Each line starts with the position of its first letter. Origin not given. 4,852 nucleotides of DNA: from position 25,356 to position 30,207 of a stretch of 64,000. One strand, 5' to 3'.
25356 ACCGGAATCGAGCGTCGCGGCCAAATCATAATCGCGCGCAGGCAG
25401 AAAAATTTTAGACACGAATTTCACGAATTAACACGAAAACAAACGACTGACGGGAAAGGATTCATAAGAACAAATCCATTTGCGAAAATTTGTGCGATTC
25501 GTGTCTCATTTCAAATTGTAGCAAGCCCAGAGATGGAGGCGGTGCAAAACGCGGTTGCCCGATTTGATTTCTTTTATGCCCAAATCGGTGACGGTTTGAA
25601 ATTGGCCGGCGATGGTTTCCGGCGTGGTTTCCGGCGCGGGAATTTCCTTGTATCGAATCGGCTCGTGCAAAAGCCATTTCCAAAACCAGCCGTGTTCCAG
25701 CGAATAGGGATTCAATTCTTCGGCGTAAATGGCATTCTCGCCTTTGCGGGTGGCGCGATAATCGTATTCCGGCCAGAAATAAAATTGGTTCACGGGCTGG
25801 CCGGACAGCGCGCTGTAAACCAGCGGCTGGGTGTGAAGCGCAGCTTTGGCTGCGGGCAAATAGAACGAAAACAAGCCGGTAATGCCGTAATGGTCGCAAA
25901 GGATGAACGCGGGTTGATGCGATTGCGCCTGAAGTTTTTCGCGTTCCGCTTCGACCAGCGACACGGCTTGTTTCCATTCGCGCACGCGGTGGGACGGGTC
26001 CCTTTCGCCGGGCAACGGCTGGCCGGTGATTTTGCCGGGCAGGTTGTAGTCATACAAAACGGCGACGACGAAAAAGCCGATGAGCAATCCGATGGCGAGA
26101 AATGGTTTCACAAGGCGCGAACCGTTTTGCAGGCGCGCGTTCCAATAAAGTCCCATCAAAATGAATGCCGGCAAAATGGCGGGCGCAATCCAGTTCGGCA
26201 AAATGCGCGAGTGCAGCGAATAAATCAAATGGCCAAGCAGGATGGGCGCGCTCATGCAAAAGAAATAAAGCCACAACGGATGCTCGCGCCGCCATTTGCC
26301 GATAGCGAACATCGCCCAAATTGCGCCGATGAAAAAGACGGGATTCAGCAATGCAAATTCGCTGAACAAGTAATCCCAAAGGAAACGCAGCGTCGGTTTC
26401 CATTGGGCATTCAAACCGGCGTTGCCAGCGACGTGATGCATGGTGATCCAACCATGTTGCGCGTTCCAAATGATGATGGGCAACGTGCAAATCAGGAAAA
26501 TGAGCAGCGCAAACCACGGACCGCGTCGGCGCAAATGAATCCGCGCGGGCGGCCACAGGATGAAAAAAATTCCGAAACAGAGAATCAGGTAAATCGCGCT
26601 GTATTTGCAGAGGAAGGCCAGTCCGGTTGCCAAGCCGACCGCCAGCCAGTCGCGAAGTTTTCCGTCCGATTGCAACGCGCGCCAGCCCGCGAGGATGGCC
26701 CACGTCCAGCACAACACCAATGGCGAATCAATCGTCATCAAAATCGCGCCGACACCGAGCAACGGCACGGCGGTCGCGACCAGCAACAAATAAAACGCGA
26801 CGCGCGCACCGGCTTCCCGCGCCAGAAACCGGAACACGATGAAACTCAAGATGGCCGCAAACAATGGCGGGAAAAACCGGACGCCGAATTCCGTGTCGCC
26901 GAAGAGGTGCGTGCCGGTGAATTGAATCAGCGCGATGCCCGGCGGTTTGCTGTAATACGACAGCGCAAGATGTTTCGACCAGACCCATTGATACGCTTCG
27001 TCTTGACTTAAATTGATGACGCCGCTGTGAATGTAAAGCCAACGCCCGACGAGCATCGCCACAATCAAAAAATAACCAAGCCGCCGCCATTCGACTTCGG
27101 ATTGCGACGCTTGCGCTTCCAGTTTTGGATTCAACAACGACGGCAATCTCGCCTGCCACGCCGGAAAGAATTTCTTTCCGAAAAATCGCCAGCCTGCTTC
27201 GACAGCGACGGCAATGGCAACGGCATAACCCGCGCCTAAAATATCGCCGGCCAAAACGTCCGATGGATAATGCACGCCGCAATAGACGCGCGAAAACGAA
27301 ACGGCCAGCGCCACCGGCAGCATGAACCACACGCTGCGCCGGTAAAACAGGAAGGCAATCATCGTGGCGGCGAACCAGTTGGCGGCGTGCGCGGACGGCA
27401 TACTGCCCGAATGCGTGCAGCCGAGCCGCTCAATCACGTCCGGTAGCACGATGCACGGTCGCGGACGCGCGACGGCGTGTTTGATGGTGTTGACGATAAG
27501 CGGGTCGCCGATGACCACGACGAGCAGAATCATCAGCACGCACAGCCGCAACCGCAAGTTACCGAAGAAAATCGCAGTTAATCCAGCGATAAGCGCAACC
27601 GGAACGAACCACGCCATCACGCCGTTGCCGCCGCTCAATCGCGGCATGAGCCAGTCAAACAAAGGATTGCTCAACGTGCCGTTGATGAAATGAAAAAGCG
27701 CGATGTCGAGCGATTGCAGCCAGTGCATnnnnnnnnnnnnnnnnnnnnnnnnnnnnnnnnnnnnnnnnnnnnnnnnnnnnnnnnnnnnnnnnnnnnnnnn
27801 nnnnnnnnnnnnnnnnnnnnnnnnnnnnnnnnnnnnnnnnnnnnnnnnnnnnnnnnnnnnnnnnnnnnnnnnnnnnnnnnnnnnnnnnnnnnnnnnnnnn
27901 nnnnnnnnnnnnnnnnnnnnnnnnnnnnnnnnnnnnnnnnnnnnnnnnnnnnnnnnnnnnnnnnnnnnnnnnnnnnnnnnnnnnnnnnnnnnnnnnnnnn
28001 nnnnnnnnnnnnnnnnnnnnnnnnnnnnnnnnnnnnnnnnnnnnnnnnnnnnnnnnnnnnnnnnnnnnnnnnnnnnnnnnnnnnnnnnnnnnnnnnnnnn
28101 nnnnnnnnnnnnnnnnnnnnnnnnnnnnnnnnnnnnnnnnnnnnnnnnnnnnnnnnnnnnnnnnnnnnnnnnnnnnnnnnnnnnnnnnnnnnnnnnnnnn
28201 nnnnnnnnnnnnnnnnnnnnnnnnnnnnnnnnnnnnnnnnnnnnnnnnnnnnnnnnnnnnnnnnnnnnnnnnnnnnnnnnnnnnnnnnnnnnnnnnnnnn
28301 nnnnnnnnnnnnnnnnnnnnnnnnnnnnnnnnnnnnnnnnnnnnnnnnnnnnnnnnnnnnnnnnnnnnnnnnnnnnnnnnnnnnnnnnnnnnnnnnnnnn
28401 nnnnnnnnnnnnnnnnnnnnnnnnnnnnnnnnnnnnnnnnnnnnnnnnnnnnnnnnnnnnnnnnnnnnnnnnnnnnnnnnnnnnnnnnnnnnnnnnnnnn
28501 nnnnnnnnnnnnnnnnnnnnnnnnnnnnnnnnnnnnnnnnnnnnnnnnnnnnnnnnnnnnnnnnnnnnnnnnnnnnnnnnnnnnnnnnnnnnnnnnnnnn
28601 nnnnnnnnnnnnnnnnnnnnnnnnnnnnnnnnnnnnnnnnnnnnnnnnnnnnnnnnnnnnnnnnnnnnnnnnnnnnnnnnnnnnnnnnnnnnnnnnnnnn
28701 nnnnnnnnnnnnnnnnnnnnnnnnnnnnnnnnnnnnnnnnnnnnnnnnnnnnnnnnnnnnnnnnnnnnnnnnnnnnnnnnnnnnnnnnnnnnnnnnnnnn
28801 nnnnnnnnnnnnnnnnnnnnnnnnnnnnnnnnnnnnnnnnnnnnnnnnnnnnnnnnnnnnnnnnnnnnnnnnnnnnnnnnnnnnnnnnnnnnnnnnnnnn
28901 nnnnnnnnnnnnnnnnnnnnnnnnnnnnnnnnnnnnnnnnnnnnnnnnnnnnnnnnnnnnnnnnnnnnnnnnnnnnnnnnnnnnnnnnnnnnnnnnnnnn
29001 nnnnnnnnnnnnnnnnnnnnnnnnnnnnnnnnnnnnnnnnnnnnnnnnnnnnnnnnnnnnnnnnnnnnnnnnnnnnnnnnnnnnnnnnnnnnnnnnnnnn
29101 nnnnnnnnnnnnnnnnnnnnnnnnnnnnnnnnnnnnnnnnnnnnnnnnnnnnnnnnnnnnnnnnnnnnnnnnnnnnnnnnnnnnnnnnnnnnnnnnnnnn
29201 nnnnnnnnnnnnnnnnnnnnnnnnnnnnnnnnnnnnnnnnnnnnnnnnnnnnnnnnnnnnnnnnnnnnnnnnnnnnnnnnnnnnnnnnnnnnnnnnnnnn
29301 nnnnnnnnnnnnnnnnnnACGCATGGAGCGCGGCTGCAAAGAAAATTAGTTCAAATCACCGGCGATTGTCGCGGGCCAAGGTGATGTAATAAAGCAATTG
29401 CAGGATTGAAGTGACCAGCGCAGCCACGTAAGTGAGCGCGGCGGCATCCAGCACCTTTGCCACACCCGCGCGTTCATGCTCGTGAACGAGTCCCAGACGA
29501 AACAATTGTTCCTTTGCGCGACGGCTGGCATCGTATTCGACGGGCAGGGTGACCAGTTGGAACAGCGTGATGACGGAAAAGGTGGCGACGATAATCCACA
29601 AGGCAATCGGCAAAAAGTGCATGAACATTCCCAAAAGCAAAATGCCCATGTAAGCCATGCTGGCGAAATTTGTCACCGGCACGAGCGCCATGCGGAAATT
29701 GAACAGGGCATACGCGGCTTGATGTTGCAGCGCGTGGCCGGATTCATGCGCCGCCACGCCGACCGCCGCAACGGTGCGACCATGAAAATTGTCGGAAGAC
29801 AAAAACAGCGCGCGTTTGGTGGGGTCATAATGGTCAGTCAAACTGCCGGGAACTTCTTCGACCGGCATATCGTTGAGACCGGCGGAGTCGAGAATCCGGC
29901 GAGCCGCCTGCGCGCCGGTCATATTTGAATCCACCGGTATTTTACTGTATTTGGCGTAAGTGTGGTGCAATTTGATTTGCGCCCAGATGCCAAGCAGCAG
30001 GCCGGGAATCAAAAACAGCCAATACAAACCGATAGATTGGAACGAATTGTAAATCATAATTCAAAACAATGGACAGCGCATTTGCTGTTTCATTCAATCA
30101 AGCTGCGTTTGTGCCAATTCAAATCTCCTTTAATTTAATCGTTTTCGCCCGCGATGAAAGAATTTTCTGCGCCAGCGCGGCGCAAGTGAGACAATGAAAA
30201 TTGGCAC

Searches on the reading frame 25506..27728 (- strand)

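Call 26: search_protein_families(library=pfam, proteins=[window:25506-27728:-], max_evalue=0.01)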
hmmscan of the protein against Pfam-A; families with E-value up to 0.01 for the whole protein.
window:25506-27728:- (740 aa): 3 families
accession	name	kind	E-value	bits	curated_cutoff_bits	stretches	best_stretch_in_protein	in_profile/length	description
PF13231.12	PMT_2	-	6.6e-31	108.1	26.1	1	260-421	1-160/160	Dolichyl-phosphate-mannose-protein mannosyltransferase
PF01569.27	PAP2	-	3.4e-21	75.8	27.2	1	65-176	2-125/130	PAP2 superfamily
PF14378.12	PAP2_3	-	1.4e-06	28.7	27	1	109-168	126-187/190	PAP2 superfamily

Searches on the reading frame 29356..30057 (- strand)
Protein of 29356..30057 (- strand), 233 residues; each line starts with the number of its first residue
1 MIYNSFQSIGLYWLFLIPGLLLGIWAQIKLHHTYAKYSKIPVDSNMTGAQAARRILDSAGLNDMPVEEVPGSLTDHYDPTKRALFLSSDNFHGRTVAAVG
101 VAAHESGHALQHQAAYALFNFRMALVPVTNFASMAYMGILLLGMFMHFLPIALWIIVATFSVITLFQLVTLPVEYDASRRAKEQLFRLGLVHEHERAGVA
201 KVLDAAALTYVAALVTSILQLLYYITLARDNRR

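Call 6: search_protein_families(library=pfam, proteins=[window:29356-30057:-])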
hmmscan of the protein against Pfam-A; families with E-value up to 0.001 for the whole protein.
window:29356-30057:- (233 aa): 1 family
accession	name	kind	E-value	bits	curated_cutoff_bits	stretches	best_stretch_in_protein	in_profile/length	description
PF04298.18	Zn_peptidase_2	-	3.4e-82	275.6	27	1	12-228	1-217/218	Putative neutral zinc metallopeptidase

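Call 55: find_encoding_contigs(protein=window:29356-30057:-, flank=6000, max_places=8)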
Protein window:29356-30057:- (233 aa): no gene with exactly this product is on record in the collection.
